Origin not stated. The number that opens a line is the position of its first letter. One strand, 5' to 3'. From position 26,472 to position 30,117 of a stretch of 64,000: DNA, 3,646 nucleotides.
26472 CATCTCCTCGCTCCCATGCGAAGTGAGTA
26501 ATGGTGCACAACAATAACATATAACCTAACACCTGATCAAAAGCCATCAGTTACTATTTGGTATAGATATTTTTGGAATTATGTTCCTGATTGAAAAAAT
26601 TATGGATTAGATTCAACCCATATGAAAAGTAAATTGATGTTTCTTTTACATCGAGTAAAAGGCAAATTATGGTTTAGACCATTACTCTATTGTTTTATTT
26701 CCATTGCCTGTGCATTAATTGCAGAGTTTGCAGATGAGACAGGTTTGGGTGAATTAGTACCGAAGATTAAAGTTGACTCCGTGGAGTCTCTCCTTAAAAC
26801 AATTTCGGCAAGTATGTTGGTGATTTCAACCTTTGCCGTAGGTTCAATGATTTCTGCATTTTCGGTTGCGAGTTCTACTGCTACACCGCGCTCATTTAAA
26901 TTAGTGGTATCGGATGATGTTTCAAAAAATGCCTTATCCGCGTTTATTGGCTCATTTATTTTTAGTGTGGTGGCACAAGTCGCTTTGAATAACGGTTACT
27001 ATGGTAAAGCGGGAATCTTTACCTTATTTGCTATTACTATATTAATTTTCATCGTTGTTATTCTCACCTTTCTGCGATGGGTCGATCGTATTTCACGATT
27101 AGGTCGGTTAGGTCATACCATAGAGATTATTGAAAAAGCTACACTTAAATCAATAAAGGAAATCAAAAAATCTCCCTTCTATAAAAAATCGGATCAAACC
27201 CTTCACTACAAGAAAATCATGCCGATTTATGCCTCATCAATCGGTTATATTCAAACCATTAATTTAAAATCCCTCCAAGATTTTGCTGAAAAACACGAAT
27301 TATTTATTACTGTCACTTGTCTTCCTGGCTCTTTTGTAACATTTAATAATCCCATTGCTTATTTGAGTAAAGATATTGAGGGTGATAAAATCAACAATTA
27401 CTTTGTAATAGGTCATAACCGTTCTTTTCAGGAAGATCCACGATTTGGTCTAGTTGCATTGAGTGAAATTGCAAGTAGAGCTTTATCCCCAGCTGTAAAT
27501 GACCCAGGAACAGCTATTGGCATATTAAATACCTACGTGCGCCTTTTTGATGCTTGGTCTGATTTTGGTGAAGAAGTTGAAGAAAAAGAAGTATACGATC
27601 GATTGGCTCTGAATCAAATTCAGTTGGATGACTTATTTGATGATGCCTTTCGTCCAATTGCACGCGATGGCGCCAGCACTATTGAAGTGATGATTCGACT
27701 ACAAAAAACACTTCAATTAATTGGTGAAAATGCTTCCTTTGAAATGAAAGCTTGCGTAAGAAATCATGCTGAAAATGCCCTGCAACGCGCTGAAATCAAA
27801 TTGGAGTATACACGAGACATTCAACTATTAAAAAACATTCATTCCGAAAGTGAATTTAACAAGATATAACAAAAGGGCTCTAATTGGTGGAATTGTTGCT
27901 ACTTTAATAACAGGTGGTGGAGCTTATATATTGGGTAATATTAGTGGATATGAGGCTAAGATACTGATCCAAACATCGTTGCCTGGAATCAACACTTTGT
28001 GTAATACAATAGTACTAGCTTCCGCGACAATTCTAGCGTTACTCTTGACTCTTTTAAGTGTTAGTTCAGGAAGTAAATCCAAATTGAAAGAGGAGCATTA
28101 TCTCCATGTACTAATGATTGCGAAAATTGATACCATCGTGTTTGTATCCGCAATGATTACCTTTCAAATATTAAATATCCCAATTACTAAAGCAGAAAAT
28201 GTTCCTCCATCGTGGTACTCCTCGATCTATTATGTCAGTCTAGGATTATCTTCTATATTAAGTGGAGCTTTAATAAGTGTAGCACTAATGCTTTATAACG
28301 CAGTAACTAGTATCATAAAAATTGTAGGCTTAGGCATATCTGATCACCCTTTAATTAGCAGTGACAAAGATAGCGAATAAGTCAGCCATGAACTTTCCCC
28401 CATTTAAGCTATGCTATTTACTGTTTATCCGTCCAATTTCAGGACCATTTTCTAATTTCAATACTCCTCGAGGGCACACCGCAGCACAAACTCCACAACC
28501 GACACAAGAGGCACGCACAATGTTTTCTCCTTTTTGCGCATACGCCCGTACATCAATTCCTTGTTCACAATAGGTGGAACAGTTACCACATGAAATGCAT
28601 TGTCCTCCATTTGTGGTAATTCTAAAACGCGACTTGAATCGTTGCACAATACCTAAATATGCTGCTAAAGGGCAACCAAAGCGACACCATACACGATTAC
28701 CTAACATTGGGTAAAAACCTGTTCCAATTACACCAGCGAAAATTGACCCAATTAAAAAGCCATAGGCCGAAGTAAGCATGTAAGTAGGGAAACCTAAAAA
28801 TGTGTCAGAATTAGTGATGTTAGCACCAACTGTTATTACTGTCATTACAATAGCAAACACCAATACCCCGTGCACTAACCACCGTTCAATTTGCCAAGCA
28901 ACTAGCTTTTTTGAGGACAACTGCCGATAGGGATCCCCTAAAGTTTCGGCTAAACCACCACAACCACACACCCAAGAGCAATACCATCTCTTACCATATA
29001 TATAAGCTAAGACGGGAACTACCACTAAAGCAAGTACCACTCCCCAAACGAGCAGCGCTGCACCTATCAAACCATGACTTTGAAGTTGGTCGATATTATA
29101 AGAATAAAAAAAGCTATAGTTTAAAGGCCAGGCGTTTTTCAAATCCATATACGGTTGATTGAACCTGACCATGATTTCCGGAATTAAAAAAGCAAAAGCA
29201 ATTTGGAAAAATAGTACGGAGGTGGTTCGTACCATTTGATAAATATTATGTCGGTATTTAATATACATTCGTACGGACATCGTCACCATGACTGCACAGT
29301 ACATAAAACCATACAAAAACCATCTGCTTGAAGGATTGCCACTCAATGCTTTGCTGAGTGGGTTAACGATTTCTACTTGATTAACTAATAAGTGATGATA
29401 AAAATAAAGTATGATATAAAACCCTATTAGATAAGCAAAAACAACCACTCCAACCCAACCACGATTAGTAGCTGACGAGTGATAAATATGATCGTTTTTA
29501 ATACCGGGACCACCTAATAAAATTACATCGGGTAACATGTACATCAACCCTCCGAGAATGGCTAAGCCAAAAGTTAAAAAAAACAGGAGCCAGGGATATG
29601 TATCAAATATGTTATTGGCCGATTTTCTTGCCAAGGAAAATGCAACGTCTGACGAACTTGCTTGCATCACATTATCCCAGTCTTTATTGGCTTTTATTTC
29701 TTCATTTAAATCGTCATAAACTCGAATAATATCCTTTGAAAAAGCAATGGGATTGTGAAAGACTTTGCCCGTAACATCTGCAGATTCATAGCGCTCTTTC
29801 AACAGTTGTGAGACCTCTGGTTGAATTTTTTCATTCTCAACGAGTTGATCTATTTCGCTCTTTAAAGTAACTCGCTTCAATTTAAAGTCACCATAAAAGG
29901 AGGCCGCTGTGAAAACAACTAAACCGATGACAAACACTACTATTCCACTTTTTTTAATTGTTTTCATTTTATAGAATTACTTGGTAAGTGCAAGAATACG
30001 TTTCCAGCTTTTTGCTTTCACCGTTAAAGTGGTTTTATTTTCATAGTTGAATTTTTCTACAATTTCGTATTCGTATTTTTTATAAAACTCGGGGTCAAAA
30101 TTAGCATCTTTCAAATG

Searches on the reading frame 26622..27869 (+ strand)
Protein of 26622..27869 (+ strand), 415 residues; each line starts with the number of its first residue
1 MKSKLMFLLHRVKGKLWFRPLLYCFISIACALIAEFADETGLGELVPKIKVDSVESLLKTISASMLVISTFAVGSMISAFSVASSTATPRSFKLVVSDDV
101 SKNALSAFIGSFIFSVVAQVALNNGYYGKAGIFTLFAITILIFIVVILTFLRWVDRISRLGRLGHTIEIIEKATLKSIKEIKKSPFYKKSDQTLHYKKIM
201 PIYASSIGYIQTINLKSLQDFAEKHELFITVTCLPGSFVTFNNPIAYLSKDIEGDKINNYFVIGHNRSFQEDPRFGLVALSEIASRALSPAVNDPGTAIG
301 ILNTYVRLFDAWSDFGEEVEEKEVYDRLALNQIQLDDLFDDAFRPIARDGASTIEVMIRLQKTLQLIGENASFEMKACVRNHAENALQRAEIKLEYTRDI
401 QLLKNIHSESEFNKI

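Call 74: search_protein_families(library=pfam, proteins=[window:26622-27869:+])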
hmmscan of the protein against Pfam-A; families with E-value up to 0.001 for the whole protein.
window:26622-27869:+ (415 aa): 1 family
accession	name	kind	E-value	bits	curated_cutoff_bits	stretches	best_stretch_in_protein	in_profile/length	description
PF10011.15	DUF2254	-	3.1e-92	309.6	28.8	1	14-365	2-367/368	Predicted membrane protein (DUF2254)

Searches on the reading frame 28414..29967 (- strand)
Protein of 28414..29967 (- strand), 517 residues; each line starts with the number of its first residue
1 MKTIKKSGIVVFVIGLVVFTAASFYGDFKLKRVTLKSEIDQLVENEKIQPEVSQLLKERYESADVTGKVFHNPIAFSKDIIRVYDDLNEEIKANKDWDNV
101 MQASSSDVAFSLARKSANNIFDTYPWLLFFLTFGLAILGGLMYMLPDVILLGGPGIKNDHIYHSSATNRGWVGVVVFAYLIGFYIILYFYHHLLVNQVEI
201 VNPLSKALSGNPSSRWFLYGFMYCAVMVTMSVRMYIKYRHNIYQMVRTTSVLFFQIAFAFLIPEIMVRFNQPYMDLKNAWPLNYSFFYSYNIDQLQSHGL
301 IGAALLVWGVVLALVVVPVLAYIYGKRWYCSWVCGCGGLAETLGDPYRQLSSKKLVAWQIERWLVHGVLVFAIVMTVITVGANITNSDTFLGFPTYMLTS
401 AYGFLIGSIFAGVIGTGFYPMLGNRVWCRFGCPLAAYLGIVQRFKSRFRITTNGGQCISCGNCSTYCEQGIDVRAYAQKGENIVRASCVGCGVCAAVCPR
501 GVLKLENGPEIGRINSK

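Call 74: search_protein_families(library=pfam, proteins=[window:28414-29967:-])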
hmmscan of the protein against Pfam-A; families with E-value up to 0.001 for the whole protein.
window:28414-29967:- (517 aa): 9 families
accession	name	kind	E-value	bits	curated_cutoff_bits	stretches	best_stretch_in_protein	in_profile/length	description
PF14697.11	Fer4_21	-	5.5e-08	33.3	35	1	455-501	6-55/59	4Fe-4S dicluster domain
PF12801.12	Fer4_5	-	1.6e-07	31.6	22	1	309-350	3-44/48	4Fe-4S binding domain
PF12838.12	Fer4_7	-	2.3e-07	31.6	27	1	456-502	1-52/52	4Fe-4S dicluster domain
PF13187.11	Fer4_9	-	5.1e-07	30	27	1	456-502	1-51/52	4Fe-4S dicluster domain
PF13237.11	Fer4_10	-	9.2e-07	29.1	25.5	1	452-499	4-53/53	4Fe-4S dicluster domain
PF13534.11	Fer4_17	-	3e-06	28.1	22.2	0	455-472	44-61/61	4Fe-4S dicluster domain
PF12837.12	Fer4_6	-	1.3e-05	25.4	25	1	483-503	4-24/24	4Fe-4S binding domain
PF00037.32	Fer4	-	0.0001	22.4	21.1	1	485-503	5-23/24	4Fe-4S binding domain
PF13183.11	Fer4_8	-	0.00012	23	27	0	487-501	53-67/68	4Fe-4S dicluster domain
